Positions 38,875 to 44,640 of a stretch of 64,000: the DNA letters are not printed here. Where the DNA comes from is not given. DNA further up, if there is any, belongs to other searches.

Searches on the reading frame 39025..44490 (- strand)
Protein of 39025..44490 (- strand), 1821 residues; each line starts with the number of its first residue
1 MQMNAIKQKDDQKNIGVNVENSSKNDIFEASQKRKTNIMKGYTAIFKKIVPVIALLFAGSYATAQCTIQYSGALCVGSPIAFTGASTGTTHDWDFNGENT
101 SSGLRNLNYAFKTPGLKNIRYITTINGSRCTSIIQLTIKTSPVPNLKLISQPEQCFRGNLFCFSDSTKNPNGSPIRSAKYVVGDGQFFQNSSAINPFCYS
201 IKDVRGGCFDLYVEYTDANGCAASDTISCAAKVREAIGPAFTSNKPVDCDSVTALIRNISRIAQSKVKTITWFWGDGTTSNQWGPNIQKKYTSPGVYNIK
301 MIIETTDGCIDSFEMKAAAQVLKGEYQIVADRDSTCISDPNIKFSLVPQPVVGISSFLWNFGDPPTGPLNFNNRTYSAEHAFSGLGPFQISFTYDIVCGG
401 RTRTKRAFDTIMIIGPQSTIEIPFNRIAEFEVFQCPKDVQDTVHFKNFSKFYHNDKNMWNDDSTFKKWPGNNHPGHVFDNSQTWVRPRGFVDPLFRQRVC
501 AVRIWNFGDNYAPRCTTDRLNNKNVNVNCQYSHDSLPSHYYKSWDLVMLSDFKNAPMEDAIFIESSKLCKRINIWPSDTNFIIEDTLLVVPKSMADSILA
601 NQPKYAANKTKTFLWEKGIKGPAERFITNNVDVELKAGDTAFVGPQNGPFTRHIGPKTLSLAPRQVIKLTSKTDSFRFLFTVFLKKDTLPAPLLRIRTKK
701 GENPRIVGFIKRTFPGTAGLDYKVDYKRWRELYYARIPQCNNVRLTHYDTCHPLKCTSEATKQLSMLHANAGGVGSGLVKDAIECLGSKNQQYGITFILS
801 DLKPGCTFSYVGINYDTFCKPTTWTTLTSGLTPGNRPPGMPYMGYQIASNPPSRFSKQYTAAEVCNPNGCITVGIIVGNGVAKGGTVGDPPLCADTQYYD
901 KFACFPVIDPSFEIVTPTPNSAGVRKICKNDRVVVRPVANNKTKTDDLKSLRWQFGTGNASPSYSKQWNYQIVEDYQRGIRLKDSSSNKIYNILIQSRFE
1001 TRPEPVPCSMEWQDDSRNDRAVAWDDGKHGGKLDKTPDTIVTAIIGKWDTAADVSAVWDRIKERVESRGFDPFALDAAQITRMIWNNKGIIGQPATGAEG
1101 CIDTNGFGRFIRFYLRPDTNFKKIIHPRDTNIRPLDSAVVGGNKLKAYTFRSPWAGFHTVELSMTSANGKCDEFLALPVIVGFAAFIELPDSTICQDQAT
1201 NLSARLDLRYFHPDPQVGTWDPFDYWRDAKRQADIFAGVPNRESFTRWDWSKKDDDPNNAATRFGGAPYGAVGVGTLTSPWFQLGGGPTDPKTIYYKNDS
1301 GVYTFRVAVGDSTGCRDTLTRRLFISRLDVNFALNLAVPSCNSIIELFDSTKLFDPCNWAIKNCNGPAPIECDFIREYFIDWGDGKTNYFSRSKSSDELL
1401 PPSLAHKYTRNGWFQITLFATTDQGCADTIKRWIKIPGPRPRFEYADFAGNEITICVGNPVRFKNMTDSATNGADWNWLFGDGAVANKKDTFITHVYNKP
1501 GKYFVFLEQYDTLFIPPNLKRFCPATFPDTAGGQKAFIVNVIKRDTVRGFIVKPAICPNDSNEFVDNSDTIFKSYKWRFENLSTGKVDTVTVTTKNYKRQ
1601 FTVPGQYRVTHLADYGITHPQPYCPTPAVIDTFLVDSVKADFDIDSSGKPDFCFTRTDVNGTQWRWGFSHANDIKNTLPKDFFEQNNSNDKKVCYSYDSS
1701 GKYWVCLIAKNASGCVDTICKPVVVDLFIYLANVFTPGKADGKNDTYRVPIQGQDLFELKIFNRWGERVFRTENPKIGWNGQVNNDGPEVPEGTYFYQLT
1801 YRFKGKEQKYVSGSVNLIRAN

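Call 60: search_protein_families(library=pfam, proteins=[window:39025-44490:-], max_evalue=0.00001)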
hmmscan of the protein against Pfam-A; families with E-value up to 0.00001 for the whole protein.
window:39025-44490:- (1821 aa): 3 families
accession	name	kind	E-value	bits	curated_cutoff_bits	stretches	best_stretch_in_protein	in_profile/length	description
PF18911.6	PKD_4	-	1.6e-37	127.8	27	2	1446-1507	6-66/85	PKD domain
PF13585.12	CHU_C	-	6.7e-18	65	27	1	1731-1815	3-84/86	CHU_C Type IX secretion signal domain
PF00801.26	PKD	-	2.2e-17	63.3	23.5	1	1457-1506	13-62/80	PKD domain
